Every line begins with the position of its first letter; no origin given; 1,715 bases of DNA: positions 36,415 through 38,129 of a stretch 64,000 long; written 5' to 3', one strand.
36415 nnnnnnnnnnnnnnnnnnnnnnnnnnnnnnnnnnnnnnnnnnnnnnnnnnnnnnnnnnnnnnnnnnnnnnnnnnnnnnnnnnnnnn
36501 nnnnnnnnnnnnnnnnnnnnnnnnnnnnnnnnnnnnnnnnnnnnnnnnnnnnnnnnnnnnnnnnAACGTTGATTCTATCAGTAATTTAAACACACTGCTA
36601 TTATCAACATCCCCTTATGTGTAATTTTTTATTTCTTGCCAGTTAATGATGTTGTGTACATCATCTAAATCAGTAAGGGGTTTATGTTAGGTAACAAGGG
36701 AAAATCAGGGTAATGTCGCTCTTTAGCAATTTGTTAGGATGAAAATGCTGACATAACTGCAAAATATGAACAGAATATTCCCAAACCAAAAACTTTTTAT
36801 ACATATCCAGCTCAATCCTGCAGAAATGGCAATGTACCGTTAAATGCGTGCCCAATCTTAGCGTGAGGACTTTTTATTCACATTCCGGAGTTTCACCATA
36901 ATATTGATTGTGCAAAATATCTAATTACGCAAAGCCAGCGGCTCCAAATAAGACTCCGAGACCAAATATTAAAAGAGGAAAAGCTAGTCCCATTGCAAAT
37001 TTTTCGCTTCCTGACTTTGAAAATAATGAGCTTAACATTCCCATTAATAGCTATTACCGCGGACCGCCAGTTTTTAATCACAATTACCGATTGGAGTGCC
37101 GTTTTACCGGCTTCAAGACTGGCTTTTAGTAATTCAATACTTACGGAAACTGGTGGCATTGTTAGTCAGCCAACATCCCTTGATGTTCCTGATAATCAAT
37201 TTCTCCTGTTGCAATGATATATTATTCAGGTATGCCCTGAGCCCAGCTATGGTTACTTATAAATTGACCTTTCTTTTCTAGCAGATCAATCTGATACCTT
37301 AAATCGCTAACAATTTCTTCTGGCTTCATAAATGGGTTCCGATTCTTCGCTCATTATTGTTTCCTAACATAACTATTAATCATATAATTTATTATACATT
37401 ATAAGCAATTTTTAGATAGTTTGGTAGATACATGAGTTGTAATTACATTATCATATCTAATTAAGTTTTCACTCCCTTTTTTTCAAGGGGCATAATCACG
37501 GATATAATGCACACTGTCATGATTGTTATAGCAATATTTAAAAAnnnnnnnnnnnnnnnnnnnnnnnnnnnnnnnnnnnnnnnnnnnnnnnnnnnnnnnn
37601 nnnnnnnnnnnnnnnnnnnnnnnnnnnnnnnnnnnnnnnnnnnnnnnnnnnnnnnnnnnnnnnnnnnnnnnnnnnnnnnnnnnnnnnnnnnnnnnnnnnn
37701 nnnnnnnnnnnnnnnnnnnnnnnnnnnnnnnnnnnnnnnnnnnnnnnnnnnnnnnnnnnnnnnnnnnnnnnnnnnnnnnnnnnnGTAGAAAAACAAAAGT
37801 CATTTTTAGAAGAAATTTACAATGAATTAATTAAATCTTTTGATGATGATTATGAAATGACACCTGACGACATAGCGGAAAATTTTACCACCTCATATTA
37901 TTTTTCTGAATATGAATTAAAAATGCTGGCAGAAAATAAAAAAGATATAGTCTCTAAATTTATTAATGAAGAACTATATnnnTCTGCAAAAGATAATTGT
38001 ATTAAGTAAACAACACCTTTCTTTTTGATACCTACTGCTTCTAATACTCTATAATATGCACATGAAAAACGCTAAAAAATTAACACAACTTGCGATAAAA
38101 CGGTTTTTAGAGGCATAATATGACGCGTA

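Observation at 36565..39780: Decayed restriction/defence-like island between tRNA-Arg/proS and the peroxiredoxin gene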

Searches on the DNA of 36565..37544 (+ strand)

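Call 70: search_dna_similar(query=window:36565-37544:+, collection=plasmids, mode=distant, max_evalue=0.01, max_rows=10)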
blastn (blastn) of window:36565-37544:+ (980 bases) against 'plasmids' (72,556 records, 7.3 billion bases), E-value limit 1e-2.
No match.

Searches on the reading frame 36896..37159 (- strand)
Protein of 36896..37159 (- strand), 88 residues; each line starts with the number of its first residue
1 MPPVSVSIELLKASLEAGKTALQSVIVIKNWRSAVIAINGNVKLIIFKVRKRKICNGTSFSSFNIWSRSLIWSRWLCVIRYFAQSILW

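Call 7: search_protein_families(library=pfam, max_evalue=1, proteins=[window:36896-37159:-])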
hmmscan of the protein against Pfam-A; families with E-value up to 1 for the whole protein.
seq(88 aa): 0 families

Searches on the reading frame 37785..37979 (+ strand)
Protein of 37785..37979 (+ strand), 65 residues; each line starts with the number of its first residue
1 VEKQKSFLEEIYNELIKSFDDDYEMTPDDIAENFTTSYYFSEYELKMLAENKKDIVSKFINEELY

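Call 69: search_dna_similar(query=window:37785-37979:+, collection=plasmids, mode=protein, max_evalue=10, max_rows=10)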
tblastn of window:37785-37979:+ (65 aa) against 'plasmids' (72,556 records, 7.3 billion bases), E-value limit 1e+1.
No match.

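Call 79: search_protein_representatives(protein=window:37785-37979:+)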
Query: 65 residues. Proteins with E-value up to 0.001 (for the whole library): 11; up to 1e-10: 3; up to 1e-30: 0. The best 11 are listed.
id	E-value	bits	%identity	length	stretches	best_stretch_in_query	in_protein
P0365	2.2e-17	78.2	65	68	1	1-63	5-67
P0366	4.8e-15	70.9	58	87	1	3-64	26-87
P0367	2.1e-13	65.7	53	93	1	2-63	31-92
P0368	2.1e-10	56.4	45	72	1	1-62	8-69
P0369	5.5e-09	51.9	53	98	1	1-62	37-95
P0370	5.8e-09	51.8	48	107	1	2-62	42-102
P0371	9.1e-09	51.2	48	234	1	3-62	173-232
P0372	1.4e-06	44.4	53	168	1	1-63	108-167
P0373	3.0e-06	43.3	47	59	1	10-62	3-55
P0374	9.8e-06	41.7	30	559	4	17-53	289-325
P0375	7.5e-04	35.8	46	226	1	2-63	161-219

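Call 81: search_protein_families(library=pfam, max_evalue=1, proteins=[P0371, P0375, P0372, P0370])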
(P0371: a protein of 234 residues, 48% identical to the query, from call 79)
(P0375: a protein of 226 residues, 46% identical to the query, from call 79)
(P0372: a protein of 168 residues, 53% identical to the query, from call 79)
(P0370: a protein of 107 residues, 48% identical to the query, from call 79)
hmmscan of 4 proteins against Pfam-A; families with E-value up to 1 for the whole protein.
P0371 (234 aa): 0 families

P0375 (226 aa): 0 families

P0372 (168 aa): 0 families

P0370 (107 aa): 0 families

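Call 82: search_protein_families(library=padloc, max_evalue=1, proteins=[P0371, P0375, P0372])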
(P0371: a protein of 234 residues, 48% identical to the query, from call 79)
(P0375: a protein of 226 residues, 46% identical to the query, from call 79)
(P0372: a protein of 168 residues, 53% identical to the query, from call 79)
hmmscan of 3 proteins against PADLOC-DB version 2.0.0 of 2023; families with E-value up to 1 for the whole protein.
P0371 (234 aa): 1 family
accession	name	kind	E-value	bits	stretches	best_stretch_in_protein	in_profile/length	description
PDLC02952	RT_VI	-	0.0098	13.2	1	5-40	89-121/279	-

P0375 (226 aa): 0 families

P0372 (168 aa): 0 families

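Call 83: find_encoding_contigs(protein=P0371, flank=8000, max_places=4)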
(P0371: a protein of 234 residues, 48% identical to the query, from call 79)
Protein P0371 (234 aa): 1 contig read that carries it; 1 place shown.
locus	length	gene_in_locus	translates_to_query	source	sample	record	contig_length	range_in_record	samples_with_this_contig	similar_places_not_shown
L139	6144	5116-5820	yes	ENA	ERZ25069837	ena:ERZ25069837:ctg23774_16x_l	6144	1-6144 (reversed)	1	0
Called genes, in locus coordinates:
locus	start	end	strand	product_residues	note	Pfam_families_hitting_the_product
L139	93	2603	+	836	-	PF13588:HSDR_N_2 (weak), PF00270:DEAD, PF04851:ResIII, PF18766:SWI2_SNF2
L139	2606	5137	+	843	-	PF02384:N6_Mtase, PF07669:Eco57I (faint), PF01420:Methylase_S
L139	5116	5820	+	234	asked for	-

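Call 84: find_encoding_contigs(protein=P0375, flank=8000, max_places=4)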
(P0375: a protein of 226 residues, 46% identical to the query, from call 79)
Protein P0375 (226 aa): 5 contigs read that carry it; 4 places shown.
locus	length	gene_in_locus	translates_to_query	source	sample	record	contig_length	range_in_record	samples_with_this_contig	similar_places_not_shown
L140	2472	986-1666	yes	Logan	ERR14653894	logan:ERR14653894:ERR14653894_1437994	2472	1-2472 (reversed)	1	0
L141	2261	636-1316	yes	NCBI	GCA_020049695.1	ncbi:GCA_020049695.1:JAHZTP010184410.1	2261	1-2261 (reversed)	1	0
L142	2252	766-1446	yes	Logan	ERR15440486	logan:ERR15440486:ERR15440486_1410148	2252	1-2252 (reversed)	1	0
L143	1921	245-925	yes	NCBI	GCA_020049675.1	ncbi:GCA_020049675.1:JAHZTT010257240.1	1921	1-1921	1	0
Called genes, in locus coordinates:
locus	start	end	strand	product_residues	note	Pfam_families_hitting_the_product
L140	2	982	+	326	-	?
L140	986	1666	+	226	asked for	-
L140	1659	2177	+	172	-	-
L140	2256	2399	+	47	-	-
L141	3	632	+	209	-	?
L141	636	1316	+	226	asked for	-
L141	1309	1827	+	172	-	-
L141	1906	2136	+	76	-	-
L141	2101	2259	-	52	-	?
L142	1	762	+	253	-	?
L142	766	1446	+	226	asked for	-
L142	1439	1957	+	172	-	-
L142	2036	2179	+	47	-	-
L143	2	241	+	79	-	?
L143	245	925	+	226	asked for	-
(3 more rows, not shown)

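Call 86: search_protein_families(library=ncbifam, max_evalue=0.01, proteins=[L139:93-2603:+, L139:2606-5137:+, P0371, P0375])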
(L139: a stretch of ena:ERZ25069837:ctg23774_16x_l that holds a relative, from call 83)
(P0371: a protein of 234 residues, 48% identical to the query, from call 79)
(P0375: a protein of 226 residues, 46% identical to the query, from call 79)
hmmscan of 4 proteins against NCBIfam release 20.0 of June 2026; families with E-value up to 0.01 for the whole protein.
L139:93-2603:+ (836 aa): 10 families
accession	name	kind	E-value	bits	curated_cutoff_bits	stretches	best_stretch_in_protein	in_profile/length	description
NF046051.1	restrict_EcoAI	equivalog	1.3e-67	228.9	550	1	14-714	12-619/768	EcoAI/FtnUII family type I restriction enzme subunit R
NF008521.0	PRK11448.1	equivalog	9.4e-44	149.7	729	2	5-317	232-551/1123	type I restriction-modification system endonuclease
NF053632.1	heli_RadD_YejH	equivalog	4.9e-15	54.8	720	2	190-319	3-121/573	DNA repair helicase RadD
TIGR04095.1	dnd_restrict_1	equivalog_domain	1e-11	44.6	600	1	190-347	9-174/451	DNA phosphorothioation system restriction enzyme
NF010337.0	PRK13766.1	equivalog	6.5e-10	37.8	610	1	202-323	25-149/781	Hef nuclease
NF045503.1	repair_heli_XPB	equivalog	5.4e-07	28.5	610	1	162-340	157-334/548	DNA repair helicase XPB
NF003426.0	PRK04914.1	equivalog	0.00014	20.3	576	1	208-318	169-285/959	RNA polymerase-associated protein RapA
NF004066.1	PRK05580.1-3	equivalog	0.00065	18.1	813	1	172-282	237-346/788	primosomal protein N'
NF004068.0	PRK05580.1-5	equivalog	0.0013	16.9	1249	1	179-317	248-385/795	primosomal protein N'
NF046055.1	restr_BPTD_3080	equivalog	0.0015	16.6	800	0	195-230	138-173/970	BPTD_3080 family restriction endonuclease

L139:2606-5137:+ (843 aa): 5 families
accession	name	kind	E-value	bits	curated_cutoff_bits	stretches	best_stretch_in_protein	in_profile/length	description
NF047738.1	antiphage_MADS2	equivalog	9e-28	96.9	720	2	136-300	295-452/654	methylation-associated defense system DNA methyltransferase MAD2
NF007278.0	PRK09737.1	equivalog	8.9e-10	37.9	662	1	647-808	9-170/461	type I restriction-modification system specificity subunit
NF047740.1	antiphage_MADS5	equivalog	6.9e-05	21.8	400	1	699-835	89-224/461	methylation-associated defense system restriction endonuclease subunit S MAD5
NF011529.0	PRK14968.1-3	equivalog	0.00045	19.7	162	1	243-304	55-112/198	putative methyltransferase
TIGR03534.1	RF_mod_PrmC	equivalog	0.0013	18.3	199.1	1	244-302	111-168/253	peptide chain release factor N(5)-glutamine methyltransferase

P0371 (234 aa): 0 families

P0375 (226 aa): 0 families

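Call 102: predict_structure(alignment_id=A4)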
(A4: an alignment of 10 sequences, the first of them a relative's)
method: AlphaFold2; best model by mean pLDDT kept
length: 234 residues; sequences in the alignment: 10
mean_pLDDT: 68.3   pTM: 0.65
mean pLDDT of the five models: 68.3, 55.4, 54.2, 49.4, 41.7
residues with pLDDT >= 90: 2; 70-90: 115; 50-70: 81; < 50: 36
segments of 3 or more residues with pLDDT < 50: 1-4, 9-30, 105-108
pLDDT, mean of each block of 10 residues (from residue 1): 49 43 43 71 86 83 73 64 52 57 51 61 62 65 61 83 75 76 84 83 75 80 89 81
secondary structure, 60 per line:
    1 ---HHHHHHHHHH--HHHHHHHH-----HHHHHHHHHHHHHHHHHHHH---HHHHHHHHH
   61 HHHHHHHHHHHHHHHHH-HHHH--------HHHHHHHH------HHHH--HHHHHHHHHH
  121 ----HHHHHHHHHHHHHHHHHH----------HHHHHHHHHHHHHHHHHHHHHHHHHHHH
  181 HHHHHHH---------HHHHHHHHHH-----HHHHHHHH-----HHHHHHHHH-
elements in order: H4-13 H16-23 H29-48 H52-77 H79-82 H91-98 H105-108 H111-120 H125-142 H153-187 H197-206 H212-219 H225-233

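Call 104: fold_search(model_id=the predicted structure, library=pdb)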
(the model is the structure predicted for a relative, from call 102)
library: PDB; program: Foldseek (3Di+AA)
matches with E <= 10: 49; with E <= 0.001: 0
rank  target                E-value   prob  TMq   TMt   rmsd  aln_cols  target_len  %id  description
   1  6vx9_A                1.7e+00  0.04  0.15  0.11  20.0       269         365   12  bestrophin-2 Ca2+- unbound state 1 (EGTA only) (released 2020-04-08)
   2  8snb_6Q               2.2e+00  0.09  0.18  0.21  43.0       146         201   12  atomic model of sea urchin sperm doublet microtubule (48-nm periodicity) (released 2023-06-28)
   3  2y4t_B                2.3e+00  0.04  0.15  0.10  20.3       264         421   14  Crystal structure of the human co-chaperone P58(IPK) (released 2011-08-10)
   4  8wjo_B                2.8e+00  0.04  0.16  0.14  36.2       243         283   15  Cryo-EM structure of 8-subunit Smc5/6 arm region (released 2024-06-26)
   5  6kff_A                2.8e+00  0.04  0.14  0.12  17.3       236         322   10  Undocked INX-6 hemichannel in a nanodisc (released 2020-02-12)
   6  9iga_A                3.1e+00  0.08  0.20  0.11  16.1       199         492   12  Beta-hairpin macrocyclic peptide in complex with STAT1 (released 2026-02-18)
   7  8th8_C                3.1e+00  0.06  0.22  0.11  32.2       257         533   16  Linker domain of Nexin-dynein regulatory complex from Tetrahymena thermophila (released 2023-09-20)
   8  8zqs_A                3.7e+00  0.06  0.18  0.09  15.4       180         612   14  Cryo-EM structure of Cas12X with crRNA and Target DNA, Conformation 1 (released 2025-06-11)
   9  9mg8_B                3.9e+00  0.12  0.31  0.22  15.4       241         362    9  Crystal Structure of b-iTHR-110 (released 2025-12-17)
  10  7woo_C                3.9e+00  0.04  0.17  0.06  24.8       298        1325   13  Cryo-EM structure of the inner ring protomer of the Saccharomyces cerevisiae nuclear pore complex (released 2022-04-13)
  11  7nuf_A                4.1e+00  0.08  0.20  0.10  18.8       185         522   13  Vaccinia virus protein 018 in complex with STAT1 (released 2021-07-28)
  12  9a6c_A                4.3e+00  0.02  0.13  0.06  23.7       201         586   14  Integrative model of YYDD-YYDB by crosslinking MS and deep learning (released 2024-09-18)
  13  9qxx_B                4.3e+00  0.02  0.15  0.06  40.6       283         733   11  JetABC DNA loaded state dimer (released 2025-10-01)
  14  6tug_D                4.5e+00  0.08  0.28  0.19  13.2       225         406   11  Enterococcus italicus Csm6 bound to cyclic hexa-2'-fluoro-hexa-dAMP (released 2020-02-26)
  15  8rcn_B                5.0e+00  0.04  0.18  0.04  17.7       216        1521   11  CryoEM structure of mTORC1 with a paediatric kidney cancer-associated 1455-EWED-1458 duplication in mTOR, Focused regi (released 2024-09-11)
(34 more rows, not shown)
